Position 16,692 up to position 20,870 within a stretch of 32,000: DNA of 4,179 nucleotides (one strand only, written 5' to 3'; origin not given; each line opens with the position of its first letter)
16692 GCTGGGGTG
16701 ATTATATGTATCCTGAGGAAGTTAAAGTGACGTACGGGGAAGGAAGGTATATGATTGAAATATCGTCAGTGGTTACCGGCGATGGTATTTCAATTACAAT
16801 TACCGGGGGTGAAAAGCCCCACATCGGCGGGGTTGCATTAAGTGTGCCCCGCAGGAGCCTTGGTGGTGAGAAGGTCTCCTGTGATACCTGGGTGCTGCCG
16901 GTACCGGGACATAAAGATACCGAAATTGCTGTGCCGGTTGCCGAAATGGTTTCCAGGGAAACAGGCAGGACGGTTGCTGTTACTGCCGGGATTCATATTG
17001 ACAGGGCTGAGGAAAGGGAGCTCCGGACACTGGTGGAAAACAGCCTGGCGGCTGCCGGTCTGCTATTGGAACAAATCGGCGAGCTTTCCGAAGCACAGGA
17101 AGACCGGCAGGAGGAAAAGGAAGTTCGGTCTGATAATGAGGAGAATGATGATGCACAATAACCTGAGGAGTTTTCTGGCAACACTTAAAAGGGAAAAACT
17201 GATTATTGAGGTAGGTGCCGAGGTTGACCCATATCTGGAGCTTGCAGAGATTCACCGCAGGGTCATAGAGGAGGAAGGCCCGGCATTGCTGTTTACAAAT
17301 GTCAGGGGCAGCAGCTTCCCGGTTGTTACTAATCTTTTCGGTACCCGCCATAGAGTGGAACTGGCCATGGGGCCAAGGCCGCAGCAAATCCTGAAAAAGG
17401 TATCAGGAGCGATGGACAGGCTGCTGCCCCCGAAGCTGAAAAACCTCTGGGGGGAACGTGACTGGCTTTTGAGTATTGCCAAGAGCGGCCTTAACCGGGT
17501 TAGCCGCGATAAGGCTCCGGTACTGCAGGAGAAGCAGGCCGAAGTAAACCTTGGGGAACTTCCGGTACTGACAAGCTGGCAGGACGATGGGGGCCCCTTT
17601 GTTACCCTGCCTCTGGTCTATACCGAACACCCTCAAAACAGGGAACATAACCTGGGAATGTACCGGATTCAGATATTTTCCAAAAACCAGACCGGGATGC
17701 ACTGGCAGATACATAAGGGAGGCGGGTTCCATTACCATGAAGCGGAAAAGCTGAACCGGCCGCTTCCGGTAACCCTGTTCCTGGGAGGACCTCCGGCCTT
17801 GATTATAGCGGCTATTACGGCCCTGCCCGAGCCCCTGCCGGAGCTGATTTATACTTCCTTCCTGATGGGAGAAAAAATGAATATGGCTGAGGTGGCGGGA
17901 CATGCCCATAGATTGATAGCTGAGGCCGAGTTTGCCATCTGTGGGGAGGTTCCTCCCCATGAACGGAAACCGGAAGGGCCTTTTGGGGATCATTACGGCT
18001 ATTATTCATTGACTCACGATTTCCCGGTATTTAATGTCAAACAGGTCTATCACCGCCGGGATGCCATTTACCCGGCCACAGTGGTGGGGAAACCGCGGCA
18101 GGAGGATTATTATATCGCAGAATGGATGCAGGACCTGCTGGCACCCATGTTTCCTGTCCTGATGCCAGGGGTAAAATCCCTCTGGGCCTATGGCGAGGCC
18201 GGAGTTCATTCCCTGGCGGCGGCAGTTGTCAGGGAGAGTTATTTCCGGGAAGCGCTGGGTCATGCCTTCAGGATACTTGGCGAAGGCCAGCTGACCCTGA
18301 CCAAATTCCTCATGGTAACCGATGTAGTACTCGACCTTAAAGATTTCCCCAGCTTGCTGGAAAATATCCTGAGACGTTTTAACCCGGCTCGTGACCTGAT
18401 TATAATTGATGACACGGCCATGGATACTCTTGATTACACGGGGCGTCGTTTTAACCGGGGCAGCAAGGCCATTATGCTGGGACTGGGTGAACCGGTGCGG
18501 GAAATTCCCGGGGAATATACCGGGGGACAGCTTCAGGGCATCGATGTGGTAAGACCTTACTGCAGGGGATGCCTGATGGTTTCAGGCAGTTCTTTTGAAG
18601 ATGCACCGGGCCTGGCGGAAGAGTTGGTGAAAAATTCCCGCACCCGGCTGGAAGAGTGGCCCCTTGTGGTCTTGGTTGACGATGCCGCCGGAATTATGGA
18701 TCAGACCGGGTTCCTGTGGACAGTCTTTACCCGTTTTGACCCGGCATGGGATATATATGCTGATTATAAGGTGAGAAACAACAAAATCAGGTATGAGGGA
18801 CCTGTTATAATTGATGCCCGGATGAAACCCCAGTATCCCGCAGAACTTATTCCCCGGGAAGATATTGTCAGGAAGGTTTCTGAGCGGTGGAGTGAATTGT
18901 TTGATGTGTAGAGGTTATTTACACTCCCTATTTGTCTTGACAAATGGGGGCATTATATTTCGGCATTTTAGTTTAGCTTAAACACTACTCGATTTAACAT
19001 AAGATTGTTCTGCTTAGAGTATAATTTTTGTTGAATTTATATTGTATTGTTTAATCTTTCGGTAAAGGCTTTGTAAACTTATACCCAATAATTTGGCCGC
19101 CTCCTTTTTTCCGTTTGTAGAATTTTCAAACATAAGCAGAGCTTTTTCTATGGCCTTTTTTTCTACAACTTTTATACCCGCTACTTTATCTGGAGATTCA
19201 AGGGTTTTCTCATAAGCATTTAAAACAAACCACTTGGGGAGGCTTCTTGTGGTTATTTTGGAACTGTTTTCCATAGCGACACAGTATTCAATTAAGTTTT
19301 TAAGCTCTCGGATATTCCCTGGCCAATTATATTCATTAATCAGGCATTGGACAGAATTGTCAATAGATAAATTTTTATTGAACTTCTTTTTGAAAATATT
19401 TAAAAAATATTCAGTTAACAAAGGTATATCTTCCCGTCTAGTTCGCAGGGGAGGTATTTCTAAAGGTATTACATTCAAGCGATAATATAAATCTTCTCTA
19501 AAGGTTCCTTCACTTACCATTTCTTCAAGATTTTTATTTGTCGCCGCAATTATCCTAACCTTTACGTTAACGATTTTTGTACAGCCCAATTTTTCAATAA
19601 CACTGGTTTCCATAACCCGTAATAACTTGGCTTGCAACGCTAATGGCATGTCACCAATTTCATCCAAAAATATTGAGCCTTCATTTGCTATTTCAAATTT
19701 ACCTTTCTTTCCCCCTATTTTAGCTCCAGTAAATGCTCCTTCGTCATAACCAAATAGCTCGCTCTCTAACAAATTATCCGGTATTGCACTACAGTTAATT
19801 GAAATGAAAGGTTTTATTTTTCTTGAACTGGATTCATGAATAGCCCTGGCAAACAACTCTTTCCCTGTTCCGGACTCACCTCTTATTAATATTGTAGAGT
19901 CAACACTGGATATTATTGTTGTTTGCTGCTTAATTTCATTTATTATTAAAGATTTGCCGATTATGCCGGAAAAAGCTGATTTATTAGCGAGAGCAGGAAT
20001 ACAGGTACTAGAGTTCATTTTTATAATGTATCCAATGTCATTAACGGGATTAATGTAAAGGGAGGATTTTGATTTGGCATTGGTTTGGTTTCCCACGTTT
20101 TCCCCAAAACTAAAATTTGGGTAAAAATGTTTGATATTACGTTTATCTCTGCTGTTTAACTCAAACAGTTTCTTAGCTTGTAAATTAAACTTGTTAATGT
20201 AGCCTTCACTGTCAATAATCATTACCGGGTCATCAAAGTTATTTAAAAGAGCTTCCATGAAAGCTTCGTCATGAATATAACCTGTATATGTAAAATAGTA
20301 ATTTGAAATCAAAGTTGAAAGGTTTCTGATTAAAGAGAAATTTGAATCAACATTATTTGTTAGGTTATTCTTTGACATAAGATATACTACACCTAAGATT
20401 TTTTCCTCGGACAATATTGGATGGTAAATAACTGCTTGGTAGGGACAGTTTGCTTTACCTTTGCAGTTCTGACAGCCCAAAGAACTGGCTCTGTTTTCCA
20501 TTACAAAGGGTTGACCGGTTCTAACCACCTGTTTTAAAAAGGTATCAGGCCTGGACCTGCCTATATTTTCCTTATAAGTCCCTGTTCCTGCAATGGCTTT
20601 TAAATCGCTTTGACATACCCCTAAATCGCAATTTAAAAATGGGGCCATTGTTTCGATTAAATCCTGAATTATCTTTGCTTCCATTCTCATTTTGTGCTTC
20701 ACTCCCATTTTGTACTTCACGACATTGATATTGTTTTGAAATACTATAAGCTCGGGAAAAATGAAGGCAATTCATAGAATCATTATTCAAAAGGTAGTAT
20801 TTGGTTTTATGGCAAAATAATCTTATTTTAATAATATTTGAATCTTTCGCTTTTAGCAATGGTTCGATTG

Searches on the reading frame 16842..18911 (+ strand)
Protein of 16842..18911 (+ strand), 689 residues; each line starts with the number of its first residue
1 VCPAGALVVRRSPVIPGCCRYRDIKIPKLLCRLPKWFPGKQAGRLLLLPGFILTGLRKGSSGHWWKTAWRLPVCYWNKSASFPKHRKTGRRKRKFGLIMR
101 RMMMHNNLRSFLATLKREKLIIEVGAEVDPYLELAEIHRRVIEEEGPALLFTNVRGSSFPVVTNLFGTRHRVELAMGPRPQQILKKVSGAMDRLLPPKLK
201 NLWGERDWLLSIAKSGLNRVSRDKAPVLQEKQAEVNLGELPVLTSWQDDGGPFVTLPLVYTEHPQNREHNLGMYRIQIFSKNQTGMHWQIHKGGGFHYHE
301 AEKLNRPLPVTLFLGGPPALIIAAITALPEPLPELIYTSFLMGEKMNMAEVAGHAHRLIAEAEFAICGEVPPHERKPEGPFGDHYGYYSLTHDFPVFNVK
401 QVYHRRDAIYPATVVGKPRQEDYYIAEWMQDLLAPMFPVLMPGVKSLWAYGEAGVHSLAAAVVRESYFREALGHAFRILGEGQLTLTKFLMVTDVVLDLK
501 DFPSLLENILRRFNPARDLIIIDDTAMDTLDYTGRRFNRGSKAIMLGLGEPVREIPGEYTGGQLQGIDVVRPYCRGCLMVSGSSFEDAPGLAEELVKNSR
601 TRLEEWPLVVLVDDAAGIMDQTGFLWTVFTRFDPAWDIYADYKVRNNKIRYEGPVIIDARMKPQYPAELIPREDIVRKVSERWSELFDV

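Call 82: search_protein_families(library=pfam, proteins=[window:16842-18911:+], max_evalue=0.001)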
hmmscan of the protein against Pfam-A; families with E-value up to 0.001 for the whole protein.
window:16842-18911:+ (689 aa): 3 families
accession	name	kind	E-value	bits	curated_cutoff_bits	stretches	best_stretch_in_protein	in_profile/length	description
PF01977.22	UbiD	-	3.7e-73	245.5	23.3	1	219-418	2-206/206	3-octaprenyl-4-hydroxybenzoate carboxy-lyase Rift-related domain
PF20696.2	UbiD_C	-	4.6e-32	111.1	24.2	1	424-545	2-125/127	3-octaprenyl-4-hydroxybenzoate carboxy-lyase C-terminal domain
PF20695.2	UbiD_N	-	2.9e-25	88.6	24.3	1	112-190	1-77/78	3-octaprenyl-4-hydroxybenzoate carboxy-lyase N-terminal domain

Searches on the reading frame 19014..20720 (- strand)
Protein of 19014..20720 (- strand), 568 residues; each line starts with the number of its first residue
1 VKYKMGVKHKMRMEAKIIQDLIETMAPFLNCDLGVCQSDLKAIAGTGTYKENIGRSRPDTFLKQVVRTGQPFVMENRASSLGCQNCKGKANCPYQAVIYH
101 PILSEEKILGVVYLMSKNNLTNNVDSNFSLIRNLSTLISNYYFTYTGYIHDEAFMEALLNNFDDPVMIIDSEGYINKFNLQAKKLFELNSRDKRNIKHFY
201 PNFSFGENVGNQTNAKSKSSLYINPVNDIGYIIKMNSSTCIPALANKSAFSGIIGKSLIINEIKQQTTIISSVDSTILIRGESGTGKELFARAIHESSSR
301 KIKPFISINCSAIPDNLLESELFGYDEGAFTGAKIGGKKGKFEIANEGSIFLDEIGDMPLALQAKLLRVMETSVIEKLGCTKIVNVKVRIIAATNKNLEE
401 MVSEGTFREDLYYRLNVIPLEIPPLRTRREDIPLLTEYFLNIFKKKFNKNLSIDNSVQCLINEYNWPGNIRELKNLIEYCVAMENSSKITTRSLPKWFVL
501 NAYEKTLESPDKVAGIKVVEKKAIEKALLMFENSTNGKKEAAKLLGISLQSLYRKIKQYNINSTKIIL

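Call 82: search_protein_families(library=pfam, proteins=[window:19014-20720:-], max_evalue=0.001)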
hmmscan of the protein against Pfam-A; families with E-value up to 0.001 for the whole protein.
window:19014-20720:- (568 aa): 9 families
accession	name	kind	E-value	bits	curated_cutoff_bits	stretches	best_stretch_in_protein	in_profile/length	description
PF00158.32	Sigma54_activat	-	2.7e-68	229.4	20.2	1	253-420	1-167/168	Sigma-54 interaction domain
PF25601.1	AAA_lid_14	-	3.6e-22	78.4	27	1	426-498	1-74/87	AAA+ ATPase lid domain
PF14532.12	Sigma54_activ_2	-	1.1e-20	74.8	25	1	254-425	1-138/138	Sigma-54 interaction domain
PF02954.25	HTH_8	-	6.6e-09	35.8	22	1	518-559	4-42/42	Bacterial regulatory protein, Fis family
PF15714.11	SpoVT_C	-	3.6e-06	27.5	27.5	1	19-123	7-108/128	Stage V sporulation protein T C-terminal, transcription factor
PF00004.35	AAA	-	1.6e-05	25.8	21.2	1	277-396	1-110/131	ATPase family associated with various cellular activities (AAA)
PF07724.20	AAA_2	-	2.4e-05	24.9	27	1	275-403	4-132/166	AAA domain (Cdc48 subfamily)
PF13185.12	GAF_2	-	5e-05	24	28.6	1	17-139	7-132/136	GAF domain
PF00493.29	MCM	-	0.00034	20.2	23.3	1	272-401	55-178/224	MCM P-loop domain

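Call 83: search_protein_families(library=padloc, proteins=[window:19014-20720:-], max_evalue=0.001)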
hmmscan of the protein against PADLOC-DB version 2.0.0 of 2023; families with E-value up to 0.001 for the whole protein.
window:19014-20720:- (568 aa): 3 families
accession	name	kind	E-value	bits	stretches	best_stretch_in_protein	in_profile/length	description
PDLC01995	RtcR_PspF2--CARF_AAA_HTH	-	4.4e-104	347.3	1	245-561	161-480/481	-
PDLC01994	RtcR_PspF1--CARF_AAA_HTH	-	6e-45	152.2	1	253-508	162-410/468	-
PDLC01993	RtcR--CARF_AAA_HTH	-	9.7e-44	147.7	1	254-493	183-431/523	-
